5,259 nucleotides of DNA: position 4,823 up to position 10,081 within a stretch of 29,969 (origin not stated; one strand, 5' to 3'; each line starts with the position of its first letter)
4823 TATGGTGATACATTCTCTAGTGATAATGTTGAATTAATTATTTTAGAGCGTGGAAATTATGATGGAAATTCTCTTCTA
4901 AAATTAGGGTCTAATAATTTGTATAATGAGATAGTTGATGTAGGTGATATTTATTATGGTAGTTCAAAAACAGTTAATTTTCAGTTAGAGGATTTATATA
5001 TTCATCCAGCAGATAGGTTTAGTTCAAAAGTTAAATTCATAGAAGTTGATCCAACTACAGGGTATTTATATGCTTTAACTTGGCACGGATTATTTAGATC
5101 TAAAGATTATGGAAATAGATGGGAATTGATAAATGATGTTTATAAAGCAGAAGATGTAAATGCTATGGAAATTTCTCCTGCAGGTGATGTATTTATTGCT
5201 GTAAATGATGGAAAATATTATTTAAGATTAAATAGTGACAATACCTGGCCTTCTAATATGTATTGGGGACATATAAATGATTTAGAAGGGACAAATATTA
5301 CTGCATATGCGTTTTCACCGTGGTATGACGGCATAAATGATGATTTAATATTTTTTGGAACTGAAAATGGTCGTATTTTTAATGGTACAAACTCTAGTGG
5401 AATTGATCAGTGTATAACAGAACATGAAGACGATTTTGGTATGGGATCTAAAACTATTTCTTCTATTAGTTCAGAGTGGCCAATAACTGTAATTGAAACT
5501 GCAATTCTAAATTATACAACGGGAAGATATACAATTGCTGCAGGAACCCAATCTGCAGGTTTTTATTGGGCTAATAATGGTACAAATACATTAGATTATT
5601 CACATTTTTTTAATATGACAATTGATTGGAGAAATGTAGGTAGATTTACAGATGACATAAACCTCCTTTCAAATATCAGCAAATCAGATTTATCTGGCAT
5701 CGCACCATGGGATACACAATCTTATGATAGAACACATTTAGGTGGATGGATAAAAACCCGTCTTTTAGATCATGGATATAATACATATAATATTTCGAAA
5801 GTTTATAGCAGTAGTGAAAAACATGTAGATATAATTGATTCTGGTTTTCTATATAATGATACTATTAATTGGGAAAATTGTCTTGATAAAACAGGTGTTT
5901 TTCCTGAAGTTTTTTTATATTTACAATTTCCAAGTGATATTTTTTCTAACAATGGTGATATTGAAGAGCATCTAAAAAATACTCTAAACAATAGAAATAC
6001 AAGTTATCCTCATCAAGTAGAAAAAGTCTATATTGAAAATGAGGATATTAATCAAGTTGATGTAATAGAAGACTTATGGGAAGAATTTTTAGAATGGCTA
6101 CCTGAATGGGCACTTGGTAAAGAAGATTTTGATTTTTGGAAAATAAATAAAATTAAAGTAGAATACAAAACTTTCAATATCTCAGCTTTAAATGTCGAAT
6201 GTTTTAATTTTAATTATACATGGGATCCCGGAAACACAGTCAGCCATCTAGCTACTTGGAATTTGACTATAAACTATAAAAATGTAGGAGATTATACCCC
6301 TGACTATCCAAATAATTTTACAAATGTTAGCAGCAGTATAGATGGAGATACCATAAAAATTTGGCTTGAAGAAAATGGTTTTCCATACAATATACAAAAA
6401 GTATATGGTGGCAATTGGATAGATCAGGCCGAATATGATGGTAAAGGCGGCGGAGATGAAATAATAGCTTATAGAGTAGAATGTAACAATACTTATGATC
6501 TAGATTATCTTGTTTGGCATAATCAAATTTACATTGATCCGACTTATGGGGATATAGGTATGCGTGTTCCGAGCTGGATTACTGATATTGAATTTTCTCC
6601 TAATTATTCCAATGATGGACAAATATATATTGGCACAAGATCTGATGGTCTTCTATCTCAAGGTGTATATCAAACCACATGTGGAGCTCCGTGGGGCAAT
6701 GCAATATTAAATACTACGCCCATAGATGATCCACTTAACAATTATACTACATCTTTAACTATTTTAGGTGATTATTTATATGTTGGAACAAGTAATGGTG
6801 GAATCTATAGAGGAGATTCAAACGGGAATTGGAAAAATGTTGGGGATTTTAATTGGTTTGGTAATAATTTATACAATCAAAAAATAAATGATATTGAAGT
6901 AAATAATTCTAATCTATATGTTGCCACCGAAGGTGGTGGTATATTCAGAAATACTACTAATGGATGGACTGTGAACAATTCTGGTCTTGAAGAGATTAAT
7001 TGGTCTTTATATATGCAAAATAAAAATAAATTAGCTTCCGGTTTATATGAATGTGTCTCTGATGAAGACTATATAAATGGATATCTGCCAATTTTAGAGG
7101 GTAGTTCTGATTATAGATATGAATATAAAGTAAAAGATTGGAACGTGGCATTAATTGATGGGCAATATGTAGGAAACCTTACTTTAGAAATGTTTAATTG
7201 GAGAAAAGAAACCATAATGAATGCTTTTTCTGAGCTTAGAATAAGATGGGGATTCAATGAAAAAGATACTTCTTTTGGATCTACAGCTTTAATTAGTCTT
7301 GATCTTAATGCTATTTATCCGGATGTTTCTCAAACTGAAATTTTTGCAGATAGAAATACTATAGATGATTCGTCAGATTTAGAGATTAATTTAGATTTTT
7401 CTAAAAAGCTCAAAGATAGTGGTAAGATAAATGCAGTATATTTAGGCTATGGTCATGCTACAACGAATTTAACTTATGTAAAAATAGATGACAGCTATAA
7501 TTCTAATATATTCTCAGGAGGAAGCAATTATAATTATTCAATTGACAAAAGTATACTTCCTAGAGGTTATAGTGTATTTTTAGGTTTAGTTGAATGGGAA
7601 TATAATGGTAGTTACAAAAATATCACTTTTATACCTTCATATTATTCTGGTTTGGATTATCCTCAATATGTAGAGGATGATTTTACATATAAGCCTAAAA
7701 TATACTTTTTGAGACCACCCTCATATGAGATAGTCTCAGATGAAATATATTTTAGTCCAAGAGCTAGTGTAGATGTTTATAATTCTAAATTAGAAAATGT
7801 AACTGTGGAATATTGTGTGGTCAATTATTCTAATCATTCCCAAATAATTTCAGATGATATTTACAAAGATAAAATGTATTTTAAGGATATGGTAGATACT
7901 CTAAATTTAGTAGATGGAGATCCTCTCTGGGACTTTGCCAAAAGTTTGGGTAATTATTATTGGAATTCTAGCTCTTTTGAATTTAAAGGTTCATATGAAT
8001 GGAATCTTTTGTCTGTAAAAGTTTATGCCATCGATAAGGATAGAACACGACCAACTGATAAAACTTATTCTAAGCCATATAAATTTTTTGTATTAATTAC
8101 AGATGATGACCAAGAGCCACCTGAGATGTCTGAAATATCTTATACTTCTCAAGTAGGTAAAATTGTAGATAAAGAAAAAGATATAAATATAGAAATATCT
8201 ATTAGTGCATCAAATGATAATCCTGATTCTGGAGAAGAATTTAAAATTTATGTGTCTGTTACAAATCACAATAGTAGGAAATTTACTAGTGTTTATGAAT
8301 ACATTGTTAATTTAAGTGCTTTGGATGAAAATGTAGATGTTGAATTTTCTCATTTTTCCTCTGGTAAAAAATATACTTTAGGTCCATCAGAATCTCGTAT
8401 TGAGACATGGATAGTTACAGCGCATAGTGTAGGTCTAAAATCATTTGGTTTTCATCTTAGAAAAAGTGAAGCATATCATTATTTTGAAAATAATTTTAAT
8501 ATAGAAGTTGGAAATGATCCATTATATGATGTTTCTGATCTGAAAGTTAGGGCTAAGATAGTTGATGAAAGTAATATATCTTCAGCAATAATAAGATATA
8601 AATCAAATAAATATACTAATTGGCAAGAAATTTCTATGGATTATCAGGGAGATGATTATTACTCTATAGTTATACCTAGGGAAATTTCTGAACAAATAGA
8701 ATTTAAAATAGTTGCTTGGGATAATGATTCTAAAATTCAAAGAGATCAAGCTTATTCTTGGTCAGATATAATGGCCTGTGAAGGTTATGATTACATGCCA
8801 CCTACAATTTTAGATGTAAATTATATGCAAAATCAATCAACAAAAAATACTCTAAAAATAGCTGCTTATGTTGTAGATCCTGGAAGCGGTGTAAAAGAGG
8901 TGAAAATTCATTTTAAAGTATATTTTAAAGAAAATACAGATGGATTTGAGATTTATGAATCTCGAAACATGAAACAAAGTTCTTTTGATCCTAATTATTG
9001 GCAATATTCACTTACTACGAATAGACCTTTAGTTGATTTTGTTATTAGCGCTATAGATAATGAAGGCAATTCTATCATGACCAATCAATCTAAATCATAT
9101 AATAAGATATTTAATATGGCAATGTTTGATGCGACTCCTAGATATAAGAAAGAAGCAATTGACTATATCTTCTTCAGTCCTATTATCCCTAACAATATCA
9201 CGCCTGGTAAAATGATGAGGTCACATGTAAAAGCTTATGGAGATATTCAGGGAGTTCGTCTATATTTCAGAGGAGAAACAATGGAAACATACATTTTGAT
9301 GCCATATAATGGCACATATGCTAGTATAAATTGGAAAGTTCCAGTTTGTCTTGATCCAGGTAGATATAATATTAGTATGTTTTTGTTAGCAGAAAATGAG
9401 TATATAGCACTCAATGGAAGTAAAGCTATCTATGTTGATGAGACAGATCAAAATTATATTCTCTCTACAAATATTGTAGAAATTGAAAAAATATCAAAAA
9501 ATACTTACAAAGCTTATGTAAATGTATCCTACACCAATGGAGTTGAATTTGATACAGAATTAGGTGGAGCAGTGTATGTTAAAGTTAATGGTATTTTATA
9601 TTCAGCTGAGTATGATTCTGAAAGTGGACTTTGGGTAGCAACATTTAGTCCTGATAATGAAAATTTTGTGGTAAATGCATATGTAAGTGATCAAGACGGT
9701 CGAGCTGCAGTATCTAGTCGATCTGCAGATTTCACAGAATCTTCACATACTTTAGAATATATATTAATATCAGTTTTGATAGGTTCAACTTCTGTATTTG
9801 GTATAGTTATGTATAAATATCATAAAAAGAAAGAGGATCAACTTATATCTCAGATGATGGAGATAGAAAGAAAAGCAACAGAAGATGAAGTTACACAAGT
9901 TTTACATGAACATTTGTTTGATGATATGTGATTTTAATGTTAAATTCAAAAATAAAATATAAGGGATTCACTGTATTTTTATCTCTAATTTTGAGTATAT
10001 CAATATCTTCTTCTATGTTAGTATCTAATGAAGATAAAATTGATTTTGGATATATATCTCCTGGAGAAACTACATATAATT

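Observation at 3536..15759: Two tandem giant paralogous surface proteins followed by a Zn-ribbon / degenerate KaiC-like pair: candidate surface-to-cytoplasm module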

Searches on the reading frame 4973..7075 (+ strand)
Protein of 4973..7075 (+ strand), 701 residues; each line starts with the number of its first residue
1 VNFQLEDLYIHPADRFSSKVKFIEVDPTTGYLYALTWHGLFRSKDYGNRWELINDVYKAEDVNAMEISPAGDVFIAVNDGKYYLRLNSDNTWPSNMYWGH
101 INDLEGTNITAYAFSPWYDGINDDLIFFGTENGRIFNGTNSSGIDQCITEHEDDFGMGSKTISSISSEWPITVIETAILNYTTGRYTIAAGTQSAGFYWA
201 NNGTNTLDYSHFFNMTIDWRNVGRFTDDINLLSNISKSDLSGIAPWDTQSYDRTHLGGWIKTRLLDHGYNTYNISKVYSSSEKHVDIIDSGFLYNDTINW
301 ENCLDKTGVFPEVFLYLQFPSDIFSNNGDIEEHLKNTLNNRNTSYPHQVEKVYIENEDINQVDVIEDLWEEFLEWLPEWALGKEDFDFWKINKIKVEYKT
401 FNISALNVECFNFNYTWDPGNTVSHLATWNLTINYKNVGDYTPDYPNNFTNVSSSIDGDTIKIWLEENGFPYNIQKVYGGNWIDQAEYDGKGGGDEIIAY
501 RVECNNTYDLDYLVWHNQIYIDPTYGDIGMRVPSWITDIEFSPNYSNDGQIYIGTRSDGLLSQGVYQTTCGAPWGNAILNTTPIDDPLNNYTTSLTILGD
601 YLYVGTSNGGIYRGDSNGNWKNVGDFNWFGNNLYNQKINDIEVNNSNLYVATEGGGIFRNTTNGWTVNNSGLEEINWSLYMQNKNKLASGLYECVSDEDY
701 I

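Call 68: search_solved_structures(query=window:4973-7075:+, max_evalue=1, show_alignments=2)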
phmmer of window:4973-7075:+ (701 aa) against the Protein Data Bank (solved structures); distinct sequences matched with E-value up to 1: 3.
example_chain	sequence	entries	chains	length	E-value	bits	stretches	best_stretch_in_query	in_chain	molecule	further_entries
5kgn_A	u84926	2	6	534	0.83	10.8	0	22-69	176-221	2,3-bisphosphoglycerate-independent phosphoglycerate mutase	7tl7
7knf_A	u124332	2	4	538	0.84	10.8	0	22-69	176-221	2,3-bisphosphoglycerate-independent phosphoglycerate mutase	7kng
5kgl_A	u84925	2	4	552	0.89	10.7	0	22-69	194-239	2,3-bisphosphoglycerate-independent phosphoglycerate mutase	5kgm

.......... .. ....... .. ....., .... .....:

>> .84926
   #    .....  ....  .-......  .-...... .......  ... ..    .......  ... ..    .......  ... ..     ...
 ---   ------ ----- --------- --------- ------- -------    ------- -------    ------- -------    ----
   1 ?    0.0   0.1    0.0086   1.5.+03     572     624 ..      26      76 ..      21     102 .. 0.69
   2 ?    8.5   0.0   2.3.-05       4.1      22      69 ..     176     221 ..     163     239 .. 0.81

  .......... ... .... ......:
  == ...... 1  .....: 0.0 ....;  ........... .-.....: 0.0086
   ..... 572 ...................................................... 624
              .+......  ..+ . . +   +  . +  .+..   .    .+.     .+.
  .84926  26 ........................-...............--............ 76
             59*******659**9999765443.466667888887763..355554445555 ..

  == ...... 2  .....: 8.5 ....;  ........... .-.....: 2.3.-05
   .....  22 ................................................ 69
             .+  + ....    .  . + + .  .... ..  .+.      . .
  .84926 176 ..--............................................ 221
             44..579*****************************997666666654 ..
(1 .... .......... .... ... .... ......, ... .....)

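Call 79: predict_structure(protein=window:4973-7075:+)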
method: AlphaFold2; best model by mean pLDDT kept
length: 701 residues; sequences in the alignment: 1
mean_pLDDT: 33.4   pTM: 0.21
mean pLDDT of the five models: 33.4, 25.9, 23.9, 23.5, 23.1
residues with pLDDT >= 90: 0; 70-90: 0; 50-70: 28; < 50: 673
segments of 3 or more residues with pLDDT < 50: 1-22, 37-39, 54-332, 334-368, 370-701
pLDDT, mean of each block of 10 residues (from residue 1): 32 41 51 55 60 46 32 34 35 31 32 28 29 31 34 32 26 24 25 23 25 25 28 29 28 34 33 31 36 35 35 38 41 46 36 36 40 42 33 26 27 29 29 31 32 35 35 30 27 28 32 36 38 35 36 30 29 28 28 27 36 41 38 29 33 34 37 30 28 29 31
secondary structure, 60 per line:
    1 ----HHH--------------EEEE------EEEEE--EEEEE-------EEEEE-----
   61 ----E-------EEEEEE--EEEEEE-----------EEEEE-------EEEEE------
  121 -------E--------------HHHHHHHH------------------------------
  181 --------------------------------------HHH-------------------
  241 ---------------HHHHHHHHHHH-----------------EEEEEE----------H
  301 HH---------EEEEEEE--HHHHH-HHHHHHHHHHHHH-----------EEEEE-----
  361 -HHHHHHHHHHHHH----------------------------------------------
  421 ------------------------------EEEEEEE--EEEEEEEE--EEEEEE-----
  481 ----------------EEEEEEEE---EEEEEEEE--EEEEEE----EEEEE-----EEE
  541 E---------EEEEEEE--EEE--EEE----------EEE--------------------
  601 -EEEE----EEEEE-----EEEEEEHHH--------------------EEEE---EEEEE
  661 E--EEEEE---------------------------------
elements in order (helices of 4 or more, strands of 3 or more residues): E22-25 E32-36 E39-43 E51-55 E73-78 E81-86 E98-102 E110-114 H143-150 H256-266 E284-289 E312-318 H321-325 H327-339 E351-355 H362-374 E451-457 E460-467 E470-475 E497-504 E508-515 E518-523 E528-532 E538-541 E551-557 E560-562 E565-567 E578-580 E602-605 E610-614 E620-625 E649-652 E656-661 E664-668

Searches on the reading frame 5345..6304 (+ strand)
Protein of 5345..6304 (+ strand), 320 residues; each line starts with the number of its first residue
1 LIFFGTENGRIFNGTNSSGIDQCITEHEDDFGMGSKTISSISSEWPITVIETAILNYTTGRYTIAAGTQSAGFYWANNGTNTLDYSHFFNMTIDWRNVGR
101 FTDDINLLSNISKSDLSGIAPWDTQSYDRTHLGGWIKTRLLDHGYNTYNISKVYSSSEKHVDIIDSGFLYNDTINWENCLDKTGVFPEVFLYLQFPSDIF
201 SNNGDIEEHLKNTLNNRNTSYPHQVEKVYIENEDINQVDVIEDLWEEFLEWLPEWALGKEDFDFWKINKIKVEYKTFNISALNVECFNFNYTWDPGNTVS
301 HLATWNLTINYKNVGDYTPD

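Call 19: search_protein_families(library=pfam, proteins=[window:5345-6304:+], max_evalue=1)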
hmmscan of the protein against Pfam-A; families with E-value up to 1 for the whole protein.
window:5345-6304:+ (320 aa): 1 family
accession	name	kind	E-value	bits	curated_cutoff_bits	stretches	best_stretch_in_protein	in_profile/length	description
PF25773.1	TPR_ANAPC2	-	0.043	14.3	27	1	130-166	56-92/111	ANAPC2-like, TPR repeats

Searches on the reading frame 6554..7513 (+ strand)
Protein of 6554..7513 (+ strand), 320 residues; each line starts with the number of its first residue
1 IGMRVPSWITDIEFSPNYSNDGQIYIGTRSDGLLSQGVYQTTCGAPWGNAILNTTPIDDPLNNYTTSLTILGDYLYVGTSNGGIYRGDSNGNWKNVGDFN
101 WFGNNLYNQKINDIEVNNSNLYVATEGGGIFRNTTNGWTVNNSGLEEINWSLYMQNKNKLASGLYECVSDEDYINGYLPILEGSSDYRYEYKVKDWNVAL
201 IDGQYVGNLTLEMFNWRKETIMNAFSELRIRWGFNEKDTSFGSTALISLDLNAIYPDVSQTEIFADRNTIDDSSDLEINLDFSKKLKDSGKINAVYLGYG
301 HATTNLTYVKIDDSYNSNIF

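Call 19: search_protein_families(library=pfam, proteins=[window:6554-7513:+], max_evalue=1)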
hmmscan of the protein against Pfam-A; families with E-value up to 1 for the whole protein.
window:6554-7513:+ (320 aa): 2 families
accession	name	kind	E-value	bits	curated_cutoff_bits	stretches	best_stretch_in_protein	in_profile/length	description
PF11725.13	AvrE_T3Es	-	0.07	10.8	24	1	107-151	511-556/1513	AvrE-family Type-III effector proteins (T3Es)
PF20067.5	SSL_N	-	0.12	12.7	18.9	0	113-132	25-45/46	Strictosidine synthase-like, N-terminal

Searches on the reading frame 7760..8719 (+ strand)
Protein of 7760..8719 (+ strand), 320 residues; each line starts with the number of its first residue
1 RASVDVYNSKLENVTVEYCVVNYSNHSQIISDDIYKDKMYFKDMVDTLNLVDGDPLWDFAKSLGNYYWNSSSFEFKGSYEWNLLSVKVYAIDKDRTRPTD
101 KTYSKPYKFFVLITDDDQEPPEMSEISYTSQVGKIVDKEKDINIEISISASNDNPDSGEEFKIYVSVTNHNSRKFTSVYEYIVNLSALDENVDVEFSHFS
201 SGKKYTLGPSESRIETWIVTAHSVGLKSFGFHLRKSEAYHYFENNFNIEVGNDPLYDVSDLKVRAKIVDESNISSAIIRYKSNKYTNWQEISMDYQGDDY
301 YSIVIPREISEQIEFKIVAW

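Call 19: search_protein_families(library=pfam, proteins=[window:7760-8719:+], max_evalue=1)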
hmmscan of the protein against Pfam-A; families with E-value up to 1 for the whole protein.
window:7760-8719:+ (320 aa): 1 family
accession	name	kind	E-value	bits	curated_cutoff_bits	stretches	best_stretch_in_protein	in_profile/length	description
PF15084.11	DUF4550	-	0.051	14.4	27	1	231-282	41-92/95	Domain of unknown function (DUF4550)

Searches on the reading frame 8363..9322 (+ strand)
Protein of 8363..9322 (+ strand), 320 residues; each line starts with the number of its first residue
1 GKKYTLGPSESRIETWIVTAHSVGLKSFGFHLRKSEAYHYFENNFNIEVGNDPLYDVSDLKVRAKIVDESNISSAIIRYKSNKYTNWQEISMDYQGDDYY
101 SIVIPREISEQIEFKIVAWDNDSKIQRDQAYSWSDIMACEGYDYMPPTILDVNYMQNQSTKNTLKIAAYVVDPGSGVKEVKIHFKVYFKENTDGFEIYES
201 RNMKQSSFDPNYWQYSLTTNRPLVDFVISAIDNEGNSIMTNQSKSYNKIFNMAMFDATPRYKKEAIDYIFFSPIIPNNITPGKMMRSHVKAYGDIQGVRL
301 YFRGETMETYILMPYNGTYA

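Call 19: search_protein_families(library=pfam, proteins=[window:8363-9322:+], max_evalue=1)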
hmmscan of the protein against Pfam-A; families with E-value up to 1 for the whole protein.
window:8363-9322:+ (320 aa): 3 families
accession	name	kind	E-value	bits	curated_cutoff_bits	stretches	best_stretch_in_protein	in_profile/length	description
PF11896.14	GlgE_dom_N_S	-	0.038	14.8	25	1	60-123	27-91/179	Alpha-1,4-glucan:maltose-1-phosphate maltosyltransferase, domain N/S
PF13028.12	DUF3889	-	0.062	13.7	25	0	228-266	3-41/93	Protein of unknown function (DUF3889)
PF15084.11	DUF4550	-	0.074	13.9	27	1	30-81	41-92/95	Domain of unknown function (DUF4550)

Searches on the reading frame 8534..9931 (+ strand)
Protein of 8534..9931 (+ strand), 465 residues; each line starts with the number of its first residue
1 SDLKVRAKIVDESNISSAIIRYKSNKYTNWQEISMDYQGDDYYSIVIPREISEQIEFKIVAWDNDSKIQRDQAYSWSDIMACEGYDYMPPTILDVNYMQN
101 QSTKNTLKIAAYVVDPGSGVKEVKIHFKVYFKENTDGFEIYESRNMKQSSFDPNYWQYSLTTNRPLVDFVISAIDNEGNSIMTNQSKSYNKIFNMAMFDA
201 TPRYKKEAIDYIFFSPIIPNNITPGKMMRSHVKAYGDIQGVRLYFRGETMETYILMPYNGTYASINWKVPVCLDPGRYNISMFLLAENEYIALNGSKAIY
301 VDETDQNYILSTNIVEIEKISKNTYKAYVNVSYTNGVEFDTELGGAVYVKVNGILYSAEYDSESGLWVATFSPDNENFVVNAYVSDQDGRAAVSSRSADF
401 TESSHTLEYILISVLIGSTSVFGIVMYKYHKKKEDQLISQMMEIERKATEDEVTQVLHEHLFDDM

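Call 14: find_homologous_proteins(query=window:8534-9931:+, max_evalue=0.001)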
Query window:8534-9931:+: 2870 candidates shared short words with the query, none scored E <= 0.001.

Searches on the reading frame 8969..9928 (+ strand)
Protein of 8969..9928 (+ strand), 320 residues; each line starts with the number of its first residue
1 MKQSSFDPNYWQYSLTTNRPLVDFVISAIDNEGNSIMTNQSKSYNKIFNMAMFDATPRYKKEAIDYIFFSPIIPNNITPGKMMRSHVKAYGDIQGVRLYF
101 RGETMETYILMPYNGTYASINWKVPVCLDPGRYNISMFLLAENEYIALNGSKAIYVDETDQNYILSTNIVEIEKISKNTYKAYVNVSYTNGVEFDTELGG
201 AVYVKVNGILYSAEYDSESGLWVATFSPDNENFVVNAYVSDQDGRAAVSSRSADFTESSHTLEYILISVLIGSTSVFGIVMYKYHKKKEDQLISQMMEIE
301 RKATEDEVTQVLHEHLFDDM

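Call 19: search_protein_families(library=pfam, proteins=[window:8969-9928:+], max_evalue=1)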
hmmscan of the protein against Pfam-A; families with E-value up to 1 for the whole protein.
window:8969-9928:+ (320 aa): 1 family
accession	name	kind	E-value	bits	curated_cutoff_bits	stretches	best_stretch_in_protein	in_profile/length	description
PF25742.1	Phage_Gene33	-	0.051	14.2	27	1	142-207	33-87/100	Phage Gene 33 protein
